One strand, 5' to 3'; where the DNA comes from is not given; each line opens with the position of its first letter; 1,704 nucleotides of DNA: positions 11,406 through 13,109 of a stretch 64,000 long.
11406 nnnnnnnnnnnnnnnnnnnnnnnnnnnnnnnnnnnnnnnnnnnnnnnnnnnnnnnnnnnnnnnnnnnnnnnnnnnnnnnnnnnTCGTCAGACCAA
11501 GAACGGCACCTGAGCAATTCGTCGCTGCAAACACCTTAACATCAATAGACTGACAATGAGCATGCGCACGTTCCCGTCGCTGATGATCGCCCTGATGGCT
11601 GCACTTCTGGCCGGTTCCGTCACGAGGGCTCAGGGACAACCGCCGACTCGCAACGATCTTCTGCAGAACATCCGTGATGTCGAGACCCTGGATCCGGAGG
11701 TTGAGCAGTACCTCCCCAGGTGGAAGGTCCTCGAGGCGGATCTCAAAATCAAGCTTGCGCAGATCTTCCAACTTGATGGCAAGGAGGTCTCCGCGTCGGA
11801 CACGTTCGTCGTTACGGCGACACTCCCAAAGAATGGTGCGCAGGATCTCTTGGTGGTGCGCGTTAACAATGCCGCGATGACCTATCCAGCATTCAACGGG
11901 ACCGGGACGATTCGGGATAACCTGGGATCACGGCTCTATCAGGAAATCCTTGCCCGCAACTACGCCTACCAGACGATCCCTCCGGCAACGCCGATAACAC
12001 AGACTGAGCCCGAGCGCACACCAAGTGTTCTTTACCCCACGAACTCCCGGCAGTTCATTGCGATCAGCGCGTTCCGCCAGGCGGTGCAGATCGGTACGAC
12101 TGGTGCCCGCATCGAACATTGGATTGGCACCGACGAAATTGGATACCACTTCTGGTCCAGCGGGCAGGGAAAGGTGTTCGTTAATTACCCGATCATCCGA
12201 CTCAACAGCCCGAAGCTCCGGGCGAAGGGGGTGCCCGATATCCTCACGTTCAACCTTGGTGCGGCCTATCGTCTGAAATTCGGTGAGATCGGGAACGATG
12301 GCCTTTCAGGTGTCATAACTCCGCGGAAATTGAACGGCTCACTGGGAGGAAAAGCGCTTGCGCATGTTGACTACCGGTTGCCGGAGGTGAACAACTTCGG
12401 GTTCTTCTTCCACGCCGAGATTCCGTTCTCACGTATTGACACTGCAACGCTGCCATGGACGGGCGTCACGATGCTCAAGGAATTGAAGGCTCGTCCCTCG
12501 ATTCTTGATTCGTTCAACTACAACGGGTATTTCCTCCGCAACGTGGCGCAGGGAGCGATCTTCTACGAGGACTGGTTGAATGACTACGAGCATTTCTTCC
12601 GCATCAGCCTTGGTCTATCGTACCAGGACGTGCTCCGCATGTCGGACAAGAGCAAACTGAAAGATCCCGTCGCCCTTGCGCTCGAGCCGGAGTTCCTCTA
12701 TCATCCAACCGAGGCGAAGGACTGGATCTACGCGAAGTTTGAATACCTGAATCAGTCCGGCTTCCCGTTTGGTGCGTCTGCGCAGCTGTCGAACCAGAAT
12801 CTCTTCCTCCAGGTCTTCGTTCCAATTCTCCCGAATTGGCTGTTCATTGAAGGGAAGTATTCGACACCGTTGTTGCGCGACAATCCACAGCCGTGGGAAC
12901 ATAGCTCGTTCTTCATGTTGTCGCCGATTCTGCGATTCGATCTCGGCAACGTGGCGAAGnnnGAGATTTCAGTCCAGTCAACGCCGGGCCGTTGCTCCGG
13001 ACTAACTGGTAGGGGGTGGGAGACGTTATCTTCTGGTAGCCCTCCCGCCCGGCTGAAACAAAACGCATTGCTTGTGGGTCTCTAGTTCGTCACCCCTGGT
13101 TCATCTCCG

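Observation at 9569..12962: Tandem paralogous outer-membrane proteins with a shared C-terminal module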

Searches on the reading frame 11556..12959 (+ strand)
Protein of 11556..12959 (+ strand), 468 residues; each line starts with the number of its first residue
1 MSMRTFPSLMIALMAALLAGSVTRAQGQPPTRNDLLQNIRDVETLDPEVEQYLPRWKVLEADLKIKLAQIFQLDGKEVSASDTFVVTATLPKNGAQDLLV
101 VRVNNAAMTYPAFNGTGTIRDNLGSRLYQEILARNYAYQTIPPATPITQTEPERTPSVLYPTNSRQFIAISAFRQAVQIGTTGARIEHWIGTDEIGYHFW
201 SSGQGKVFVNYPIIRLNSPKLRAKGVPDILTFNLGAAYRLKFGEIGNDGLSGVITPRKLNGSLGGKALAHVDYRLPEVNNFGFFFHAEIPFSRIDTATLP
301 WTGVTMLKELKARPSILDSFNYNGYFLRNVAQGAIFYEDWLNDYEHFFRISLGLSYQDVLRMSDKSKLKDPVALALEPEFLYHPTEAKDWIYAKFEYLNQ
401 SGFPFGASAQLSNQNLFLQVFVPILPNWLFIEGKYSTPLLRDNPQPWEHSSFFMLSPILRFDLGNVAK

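Call 4: search_protein_families(library=pfam, proteins=[window:11556-12959:+], max_evalue=1)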
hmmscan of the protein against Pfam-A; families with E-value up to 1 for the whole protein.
window:11556-12959:+ (468 aa): 0 families

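Call 5: search_protein_families(library=ncbifam, proteins=[window:11556-12959:+], max_evalue=1)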
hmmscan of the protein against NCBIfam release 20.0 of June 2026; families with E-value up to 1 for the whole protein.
window:11556-12959:+ (468 aa): 0 families

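Call 7: find_homologous_proteins(query=window:11556-12959:+)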
Query window:11556-12959:+ (468 aa): 68 proteins with E <= 0.001 among 8000 candidates.
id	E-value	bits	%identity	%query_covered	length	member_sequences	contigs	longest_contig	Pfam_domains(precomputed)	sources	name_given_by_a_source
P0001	0.0e+0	1012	93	100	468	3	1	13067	-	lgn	-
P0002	2.4e-246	836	78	100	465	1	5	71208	-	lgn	-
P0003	9.5e-229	778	71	99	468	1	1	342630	-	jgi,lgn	-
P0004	5.8e-225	766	71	98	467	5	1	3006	-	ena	-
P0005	1.1e-165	570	55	99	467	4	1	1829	-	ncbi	-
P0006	1.6e-161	556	56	97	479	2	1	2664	-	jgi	jgi:hypothetical protein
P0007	1.5e-160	553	56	98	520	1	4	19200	-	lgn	-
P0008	4.2e-158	545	55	96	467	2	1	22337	-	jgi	jgi:hypothetical protein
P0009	8.0e-155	534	54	97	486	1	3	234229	-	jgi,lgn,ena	-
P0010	4.5e-154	532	54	97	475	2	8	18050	-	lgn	-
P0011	1.2e-153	530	52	99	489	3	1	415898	-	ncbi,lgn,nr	ncbi:MAG: hypothetical protein JWQ98_2533 [Chlorobi bacterium]|nr:hypothetical protein [Chlorobiota 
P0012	2.4e-153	529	51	99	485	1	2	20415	-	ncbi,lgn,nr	ncbi:MAG TPA: hypothetical protein VHI13_05650 [Candidatus Kapabacteria bacterium]|nr:hypothetical p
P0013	8.4e-153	528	51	99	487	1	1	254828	-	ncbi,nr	ncbi:MAG: hypothetical protein JST22_05665 [Bacteroidetes bacterium]|nr:hypothetical protein [Bacter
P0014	1.4e-152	527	51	99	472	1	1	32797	-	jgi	jgi:hypothetical protein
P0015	5.3e-152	525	52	97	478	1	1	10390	-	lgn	-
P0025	5.1e-149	515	52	97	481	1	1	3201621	-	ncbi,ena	-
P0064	6.9e-113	396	43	99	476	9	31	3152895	-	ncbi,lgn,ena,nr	ncbi:MAG: hypothetical protein IPP08_10800 [Chlorobiota bacterium]|nr:MAG: hypothetical protein IPP0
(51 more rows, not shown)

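Call 15: find_encoding_contigs(protein=P0064, flank=10000, max_places=2)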
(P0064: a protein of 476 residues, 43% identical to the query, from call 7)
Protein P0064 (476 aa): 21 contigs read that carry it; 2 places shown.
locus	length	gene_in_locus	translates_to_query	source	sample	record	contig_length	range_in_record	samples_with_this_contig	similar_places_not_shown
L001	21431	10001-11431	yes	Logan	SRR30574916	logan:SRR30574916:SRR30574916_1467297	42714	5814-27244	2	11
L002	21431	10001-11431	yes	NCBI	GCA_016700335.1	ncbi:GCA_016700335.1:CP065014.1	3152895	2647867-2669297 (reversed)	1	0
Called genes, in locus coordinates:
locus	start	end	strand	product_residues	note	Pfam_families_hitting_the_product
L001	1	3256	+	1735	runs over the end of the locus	PF13385:Laminin_G_3, PF15780:ASH (faint), PF22067:Cep192_D3 (faint), PF22544:HYDIN_VesB_CFA65-like_Ig (faint), PF24507:Ig_CFAP65_4th (faint), PF24798:Ig-CFAP74_4th (faint), PF22073:Cep192_D4 (weak), PF25249:Ig_CFAP65_7th (faint)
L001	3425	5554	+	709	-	-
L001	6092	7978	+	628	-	-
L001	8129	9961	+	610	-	-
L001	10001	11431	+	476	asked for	-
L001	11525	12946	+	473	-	PF01938:TRAM (weak), PF13847:Methyltransf_31 (faint), PF05958:tRNA_U5-meth_tr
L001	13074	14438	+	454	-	-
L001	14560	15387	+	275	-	PF02517:Rce1-like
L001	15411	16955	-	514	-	PF00117:GATase, PF07722:Peptidase_C26 (weak), PF02540:NAD_synthase, PF03054:tRNA_Me_trans (faint), PF00958:GMP_synt_C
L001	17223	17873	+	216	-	PF03446:NAD_binding_2 (faint), PF03807:F420_oxidored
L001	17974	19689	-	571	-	PF06418:CTP_synth_N, PF00117:GATase, PF07722:Peptidase_C26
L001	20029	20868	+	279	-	PF17848:Zn_ribbon_ACC (weak), PF01039:Carboxyl_trans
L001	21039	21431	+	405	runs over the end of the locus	PF00579:tRNA-synt_1b, PF22421:SYY_C-terminal, PF01479:S4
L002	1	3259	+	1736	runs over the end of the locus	PF13385:Laminin_G_3, PF15780:ASH (faint), PF22067:Cep192_D3 (faint), PF22544:HYDIN_VesB_CFA65-like_Ig (faint), PF24507:Ig_CFAP65_4th (faint), PF24798:Ig-CFAP74_4th (faint), PF22073:Cep192_D4 (weak), PF25249:Ig_CFAP65_7th (faint)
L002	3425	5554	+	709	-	-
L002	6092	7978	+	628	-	-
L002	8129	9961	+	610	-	-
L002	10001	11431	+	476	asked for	-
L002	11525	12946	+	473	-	PF01938:TRAM (weak), PF13847:Methyltransf_31 (faint), PF05958:tRNA_U5-meth_tr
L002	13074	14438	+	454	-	-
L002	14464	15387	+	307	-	PF02517:Rce1-like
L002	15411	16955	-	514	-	PF00117:GATase, PF07722:Peptidase_C26 (weak), PF02540:NAD_synthase, PF03054:tRNA_Me_trans (faint), PF00958:GMP_synt_C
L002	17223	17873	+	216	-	PF03446:NAD_binding_2 (faint), PF03807:F420_oxidored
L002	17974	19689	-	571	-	PF06418:CTP_synth_N, PF00117:GATase, PF07722:Peptidase_C26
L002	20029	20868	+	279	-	PF17848:Zn_ribbon_ACC (weak), PF01039:Carboxyl_trans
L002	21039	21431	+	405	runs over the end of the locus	PF00579:tRNA-synt_1b, PF22421:SYY_C-terminal, PF01479:S4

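Call 16: find_encoding_contigs(protein=P0025, flank=10000, max_places=2)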
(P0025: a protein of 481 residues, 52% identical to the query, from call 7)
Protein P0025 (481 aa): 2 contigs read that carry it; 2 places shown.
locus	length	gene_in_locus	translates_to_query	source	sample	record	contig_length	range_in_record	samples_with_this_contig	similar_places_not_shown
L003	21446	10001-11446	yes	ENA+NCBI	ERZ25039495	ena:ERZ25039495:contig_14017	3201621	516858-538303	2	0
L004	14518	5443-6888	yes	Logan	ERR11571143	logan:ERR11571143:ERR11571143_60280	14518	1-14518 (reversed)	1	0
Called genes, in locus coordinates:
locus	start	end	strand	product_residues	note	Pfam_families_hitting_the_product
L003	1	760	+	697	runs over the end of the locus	PF00515:TPR_1 (faint), PF07719:TPR_2 (faint), PF09976:TPR_21 (faint), PF13174:TPR_6 (faint), PF13428:TPR_14 (faint), PF13525:YfiO (faint), PF13424:TPR_12 (weak), PF13432:TPR_16 (weak), +1 more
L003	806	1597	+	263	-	PF10418:DHODB_Fe-S_bind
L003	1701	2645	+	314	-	PF01180:DHO_dh, PF01207:Dus (weak), PF03060:NMO (weak)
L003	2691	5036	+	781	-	PF00580:UvrD-helicase, PF13245:AAA_19, PF13604:AAA_30 (faint), PF01443:Viral_helicase1 (faint), PF13361:UvrD_C, PF13538:UvrD_C_2, PF21196:PcrA_UvrD_tudor (weak)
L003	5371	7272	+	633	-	-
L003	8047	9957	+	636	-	-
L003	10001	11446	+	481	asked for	-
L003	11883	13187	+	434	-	PF00092:VWA, PF00362:Integrin_beta (faint), PF13519:VWA_2, PF25106:VWA_4, PF00691:OmpA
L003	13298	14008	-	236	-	PF01081:Aldolase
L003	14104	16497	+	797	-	PF08309:LVIVD (weak), PF13620:CarboxypepD_reg, PF13715:CarbopepD_reg_2 (weak)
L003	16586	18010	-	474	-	PF03951:Gln-synt_N, PF00120:Gln-synt_C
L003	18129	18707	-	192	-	PF12840:HTH_20 (faint), PF13404:HTH_AsnC-type, PF13412:HTH_24, PF01037:AsnC_trans_reg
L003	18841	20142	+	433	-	PF00206:Lyase_1, PF10397:ADSL_C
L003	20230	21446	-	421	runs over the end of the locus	PF01266:DAO (faint), PF07992:Pyr_redox_2, PF00070:Pyr_redox, PF22366:NDH2_C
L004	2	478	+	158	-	?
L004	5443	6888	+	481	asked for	-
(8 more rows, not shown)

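Call 18: search_solved_structures(query=A1, max_evalue=10)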
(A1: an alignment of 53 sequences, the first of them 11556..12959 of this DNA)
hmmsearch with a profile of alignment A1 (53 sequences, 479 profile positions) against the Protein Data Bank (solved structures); distinct sequences matched with E-value up to 10: 6.
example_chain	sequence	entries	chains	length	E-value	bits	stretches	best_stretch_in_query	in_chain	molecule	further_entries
9l94_F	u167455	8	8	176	0.04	15.7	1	97-158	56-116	Large ribosomal subunit protein uL16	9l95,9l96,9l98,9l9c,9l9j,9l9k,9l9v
1s72_H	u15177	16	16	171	0.32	12.8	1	96-160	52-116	50S ribosomal protein L10e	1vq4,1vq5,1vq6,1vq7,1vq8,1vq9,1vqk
3i55_H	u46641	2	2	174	0.33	12.7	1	96-160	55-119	50S ribosomal protein L10e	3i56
2qex_H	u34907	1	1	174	0.33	12.7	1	96-160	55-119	50S ribosomal protein L10e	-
1yhq_H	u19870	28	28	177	0.34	12.7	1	96-160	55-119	50S RIBOSOMAL PROTEIN L10E | RPL10E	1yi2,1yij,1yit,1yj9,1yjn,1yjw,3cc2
1a5i_A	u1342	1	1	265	1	11.1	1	224-248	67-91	PLASMINOGEN ACTIVATOR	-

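Call 21: predict_structure(alignment_id=A1)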
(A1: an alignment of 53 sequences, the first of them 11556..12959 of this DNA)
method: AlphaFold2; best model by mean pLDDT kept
length: 468 residues; sequences in the alignment: 53
mean_pLDDT: 80.2   pTM: 0.62
mean pLDDT of the five models: 80.2, 79.8, 77.2, 76.6, 76.5
residues with pLDDT >= 90: 146; 70-90: 223; 50-70: 78; < 50: 21
segments of 3 or more residues with pLDDT < 50: 1-3, 147-153, 466-468
pLDDT, mean of each block of 10 residues (from residue 1): 59 75 52 69 69 91 95 91 91 86 76 87 93 93 60 53 68 77 75 66 73 81 80 88 59 69 88 88 94 78 81 73 89 95 89 94 77 85 91 92 88 90 83 88 85 85 60
secondary structure, 60 per line:
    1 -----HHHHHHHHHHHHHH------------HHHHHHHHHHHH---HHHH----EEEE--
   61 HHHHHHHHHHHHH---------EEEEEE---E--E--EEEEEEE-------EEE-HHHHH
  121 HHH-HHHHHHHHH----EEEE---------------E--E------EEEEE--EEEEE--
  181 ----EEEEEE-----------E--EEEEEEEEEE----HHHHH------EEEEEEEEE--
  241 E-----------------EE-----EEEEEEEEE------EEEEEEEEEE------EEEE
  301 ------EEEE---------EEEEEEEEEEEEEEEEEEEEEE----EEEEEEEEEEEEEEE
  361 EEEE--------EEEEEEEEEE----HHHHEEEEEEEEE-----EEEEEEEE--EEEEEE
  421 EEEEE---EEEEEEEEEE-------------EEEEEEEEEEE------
elements in order: H6-19 H32-43 H47-50 E55-58 H61-73 E83-88 E98-104 E112-114 H116-123 H125-133 E138-141 E167-171 E174-178 E185-190 E205-214 H219-223 E230-238 E266-274 E281-290 E297-300 E307-310 E320-341 E346-364 E373-382 H387-390 E391-399 E405-412 E415-425 E429-438 E452-462

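Call 26: fold_search(model_id=the predicted structure, library=pdb)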
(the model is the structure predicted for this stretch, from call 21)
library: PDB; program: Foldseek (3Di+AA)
matches with E <= 10: 625; with E <= 0.001: 6
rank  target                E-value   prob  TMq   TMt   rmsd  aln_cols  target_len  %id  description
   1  6ehb_B                1.0e-04  0.95  0.18  0.24  20.3       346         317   12  OmpU, an outer membrane protein, of Vibrio cholerae (released 2018-04-25)
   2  8q2o                  2.4e-04  0.98  0.23  0.24  14.0       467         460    9  Structure of alginate transporter AlgE from P. aeruginosa PAO1 by using Se-MAG for the the lipid cubic phase crystalliza (released 2024-05-15)
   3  4afk                  3.4e-04  0.98  0.24  0.25  11.4       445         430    9  In meso structure of alginate transporter, AlgE, from Pseudomonas aeruginosa, PAO1 (released 2013-02-06)
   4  5onu_A                5.0e-04  0.80  0.18  0.23  19.9       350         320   11  Trimeric OmpU structure (released 2018-01-03)
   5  8pz4                  6.1e-04  0.95  0.23  0.23  12.7       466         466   10  Structure of alginate transporter, AlgE, solved at wavelength 2.755 A (released 2023-10-25)
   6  8rqp                  8.0e-04  0.75  0.22  0.22  24.3       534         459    9  In meso structure of the alginate exporter, AlgE, from Pseudomonas aeruginosa in 7.10 monoacylglycerol (released 2024-04-03)
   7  4b61_B                1.0e-03  0.89  0.25  0.26  24.0       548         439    7  In meso structure of alginate transporter, AlgE, from Pseudomoas aeruginosa, PAO1. Crystal form 3. (released 2013-07-17)
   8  4b61_A                2.2e-03  0.90  0.24  0.25  12.5       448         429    9  In meso structure of alginate transporter, AlgE, from Pseudomoas aeruginosa, PAO1. Crystal form 3. (released 2013-07-17)
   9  1prn                  3.0e-03  0.72  0.18  0.26  15.9       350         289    8  REFINED STRUCTURE OF PORIN FROM RHODOPSEUDOMONAS BLASTICA AND COMPARISON WITH THE PORIN FROM RHODOBACTER CAPSULATUS (released 1994-10-15)
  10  5prn                  3.2e-03  0.72  0.18  0.25  16.2       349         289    7  E1M, Y96W, S119W MUTANT OF RH. BLASTICA PORIN (released 1998-08-12)
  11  4azl_B                3.7e-03  0.80  0.22  0.24  11.5       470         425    8  In meso structure of alginate transporter, AlgE, from Pseudomoas aeruginosa, PAO1, crystal form 2. (released 2013-07-03)
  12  3prn                  3.7e-03  0.72  0.18  0.25  16.1       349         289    7  E1M, A104W MUTANT OF RH. BLASTICA PORIN (released 1998-08-12)
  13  5ldv                  5.3e-03  0.21  0.14  0.15  26.0       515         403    9  Crystal Structures of MOMP from Campylobacter jejuni (released 2016-10-26)
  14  2prn                  7.7e-03  0.54  0.18  0.25  16.1       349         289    7  RHODOPSEUDOMONAS BLASTICA PORIN, TRIPLE MUTANT E1M, E99W, A116W (released 1999-01-13)
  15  5iyu                  8.2e-03  0.80  0.24  0.26  12.9       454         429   10  AlgE_CIM (released 2017-04-05)
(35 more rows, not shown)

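Call 39: search_protein_representatives(alignment_id=A3)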
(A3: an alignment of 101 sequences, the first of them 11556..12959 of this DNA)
Query: 101 sequences, 479 profile positions. Proteins with E-value up to 0.001 (for the whole library): 243; up to 1e-10: 183; up to 1e-30: 66. The best 150 are listed.
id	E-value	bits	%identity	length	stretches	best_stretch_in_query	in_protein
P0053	6.4e-176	602.6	-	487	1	15-479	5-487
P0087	2.5e-129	448.9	-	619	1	5-479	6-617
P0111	4.2e-126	438.3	-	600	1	1-478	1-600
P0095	1.7e-125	436.3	-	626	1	1-479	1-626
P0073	6.2e-125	434.4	-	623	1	1-479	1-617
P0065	3.8e-123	428.6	-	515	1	13-478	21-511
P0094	4.8e-121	421.6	-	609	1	1-478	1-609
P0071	4.2e-120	418.5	-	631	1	16-479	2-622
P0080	2.5e-116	406.1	-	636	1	4-479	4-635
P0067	1.1e-101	357.8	-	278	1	220-478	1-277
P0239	5.5e-80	286.2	-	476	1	12-477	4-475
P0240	1.1e-72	262.1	-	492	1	25-477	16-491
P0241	5.0e-67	243.5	-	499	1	12-478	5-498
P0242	5.6e-67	243.3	-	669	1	14-479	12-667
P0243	1.3e-66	242.1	-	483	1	14-477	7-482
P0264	1.6e-42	162.7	-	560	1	17-478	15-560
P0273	2.7e-37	145.5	-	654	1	143-473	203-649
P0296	3.2e-30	122.1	-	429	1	33-478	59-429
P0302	3.7e-29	118.6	-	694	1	12-476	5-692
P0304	6.5e-29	117.8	-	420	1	32-475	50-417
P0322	3.5e-26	108.8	-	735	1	193-473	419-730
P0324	5.4e-26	108.2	-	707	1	193-477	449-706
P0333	1.5e-23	100.1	-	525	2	56-476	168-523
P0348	5.3e-21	91.7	-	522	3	329-472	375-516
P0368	1.1e-17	80.8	-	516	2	405-478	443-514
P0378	2.0e-16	76.6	-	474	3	401-478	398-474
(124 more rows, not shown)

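Call 40: search_protein_families(library=pfam, proteins=[P0296, P0304, P0322, P0324, P0333, P0348, P0368, P0378, P0273, P0302], max_evalue=0.1)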
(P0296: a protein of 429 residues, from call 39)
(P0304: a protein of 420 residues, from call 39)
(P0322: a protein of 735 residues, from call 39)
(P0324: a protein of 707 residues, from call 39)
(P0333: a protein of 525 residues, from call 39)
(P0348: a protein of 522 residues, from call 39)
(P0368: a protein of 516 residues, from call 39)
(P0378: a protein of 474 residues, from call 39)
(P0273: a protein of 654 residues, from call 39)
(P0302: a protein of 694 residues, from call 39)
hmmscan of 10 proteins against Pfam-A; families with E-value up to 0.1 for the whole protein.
P0296 (429 aa): 0 families

P0304 (420 aa): 0 families

P0322 (735 aa): 0 families

P0324 (707 aa): 0 families

P0333 (525 aa): 0 families

P0348 (522 aa): 0 families

P0368 (516 aa): 0 families

P0378 (474 aa): 0 families

P0273 (654 aa): 0 families

P0302 (694 aa): 3 families
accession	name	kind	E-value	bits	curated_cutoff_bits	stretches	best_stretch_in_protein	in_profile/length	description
PF17820.7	PDZ_6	-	1.5e-08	34.6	27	1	351-381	1-31/54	PDZ domain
PF13180.12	PDZ_2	-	9.1e-07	29.5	27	1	351-409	15-71/80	PDZ domain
PF00595.29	PDZ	-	0.00025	21.8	23.2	1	352-386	29-63/81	PDZ domain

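Call 41: list_cluster_members(proteins=[P0239, P0242, P0264, P0273, P0296, P0304, P0322, P0324, P0348, P0378])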
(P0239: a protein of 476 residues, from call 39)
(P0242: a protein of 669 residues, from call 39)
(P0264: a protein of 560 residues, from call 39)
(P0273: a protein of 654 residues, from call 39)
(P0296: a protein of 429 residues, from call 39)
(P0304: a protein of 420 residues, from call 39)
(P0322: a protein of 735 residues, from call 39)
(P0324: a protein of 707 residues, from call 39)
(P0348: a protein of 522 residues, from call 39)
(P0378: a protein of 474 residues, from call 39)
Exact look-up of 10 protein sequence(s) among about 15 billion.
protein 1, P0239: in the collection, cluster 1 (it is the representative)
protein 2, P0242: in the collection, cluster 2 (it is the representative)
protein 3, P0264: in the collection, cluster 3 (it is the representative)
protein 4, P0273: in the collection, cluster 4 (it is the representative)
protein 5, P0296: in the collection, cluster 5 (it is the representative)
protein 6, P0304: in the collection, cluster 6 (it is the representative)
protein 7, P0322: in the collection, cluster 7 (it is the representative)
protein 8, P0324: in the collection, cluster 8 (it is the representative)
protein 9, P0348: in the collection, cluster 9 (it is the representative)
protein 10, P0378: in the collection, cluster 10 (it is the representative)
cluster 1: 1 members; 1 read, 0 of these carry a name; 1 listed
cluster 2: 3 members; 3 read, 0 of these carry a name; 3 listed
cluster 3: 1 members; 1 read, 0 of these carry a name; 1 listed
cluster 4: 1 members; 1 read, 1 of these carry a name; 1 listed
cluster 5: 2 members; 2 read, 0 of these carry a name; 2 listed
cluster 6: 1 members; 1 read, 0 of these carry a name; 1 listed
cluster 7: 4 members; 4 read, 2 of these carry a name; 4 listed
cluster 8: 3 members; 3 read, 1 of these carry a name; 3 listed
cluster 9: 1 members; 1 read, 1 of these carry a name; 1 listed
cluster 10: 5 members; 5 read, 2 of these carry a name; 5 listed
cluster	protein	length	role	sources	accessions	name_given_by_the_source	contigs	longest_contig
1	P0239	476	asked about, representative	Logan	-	-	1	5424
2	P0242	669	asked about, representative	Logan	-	-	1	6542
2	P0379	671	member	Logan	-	-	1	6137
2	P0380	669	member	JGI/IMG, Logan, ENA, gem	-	-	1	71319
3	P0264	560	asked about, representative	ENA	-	-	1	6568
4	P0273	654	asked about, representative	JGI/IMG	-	hypothetical protein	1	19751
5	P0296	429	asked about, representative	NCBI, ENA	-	-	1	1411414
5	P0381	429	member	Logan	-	-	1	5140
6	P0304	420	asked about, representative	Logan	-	-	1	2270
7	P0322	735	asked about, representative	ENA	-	-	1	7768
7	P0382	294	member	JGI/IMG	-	hypothetical protein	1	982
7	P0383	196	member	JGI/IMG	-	hypothetical protein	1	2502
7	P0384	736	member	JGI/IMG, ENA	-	-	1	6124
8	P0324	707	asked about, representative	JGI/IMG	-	-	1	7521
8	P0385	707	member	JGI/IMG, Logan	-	hypothetical protein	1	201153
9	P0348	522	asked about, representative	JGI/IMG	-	hypothetical protein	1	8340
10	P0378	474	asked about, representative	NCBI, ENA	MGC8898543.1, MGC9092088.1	MAG: hypothetical protein ACP5JH_02445 [Bacteroidota bacterium]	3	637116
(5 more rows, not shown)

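Call 42: find_encoding_contigs(protein=P0296, flank=8000, max_places=1)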
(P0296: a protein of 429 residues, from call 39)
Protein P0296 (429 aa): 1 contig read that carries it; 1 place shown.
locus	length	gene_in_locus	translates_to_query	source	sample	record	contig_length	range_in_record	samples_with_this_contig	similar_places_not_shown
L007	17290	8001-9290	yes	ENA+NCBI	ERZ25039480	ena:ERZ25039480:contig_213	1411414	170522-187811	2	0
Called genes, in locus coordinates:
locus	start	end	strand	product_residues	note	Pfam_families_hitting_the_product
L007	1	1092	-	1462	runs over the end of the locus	PF17802:SpaA (faint), PF17210:SdrD_B, PF22904:NOMO1-like_2nd (faint), PF13620:CarboxypepD_reg (faint), PF17210:SdrD_B, PF18962:Por_Secre_tail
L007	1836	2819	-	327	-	PF01073:3Beta_HSD, PF01370:Epimerase, PF02719:Polysacc_synt_2 (faint), PF04321:RmlD_sub_bind, PF05368:NmrA, PF13460:NAD_binding_10, PF16363:GDP_Man_Dehyd, PF07993:NAD_binding_4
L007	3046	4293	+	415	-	PF00155:Aminotran_1_2, PF00266:Aminotran_5 (weak), PF01053:Cys_Met_Meta_PP, PF01212:Beta_elim_lyase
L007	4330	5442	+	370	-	PF00583:Acetyltransf_1 (faint)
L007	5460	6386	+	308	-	PF01063:Aminotran_4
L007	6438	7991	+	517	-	-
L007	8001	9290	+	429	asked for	-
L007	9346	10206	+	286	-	-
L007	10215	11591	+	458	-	-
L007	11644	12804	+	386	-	PF07719:TPR_2 (faint), PF13181:TPR_8 (faint), PF00072:Response_reg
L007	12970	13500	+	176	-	PF00582:Usp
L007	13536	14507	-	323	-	PF00348:polyprenyl_synt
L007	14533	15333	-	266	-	PF00902:TatC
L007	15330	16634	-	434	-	PF00464:SHMT, PF01212:Beta_elim_lyase (faint), PF00155:Aminotran_1_2 (weak)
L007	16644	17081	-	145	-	PF02502:LacAB_rpiB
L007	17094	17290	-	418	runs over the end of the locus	-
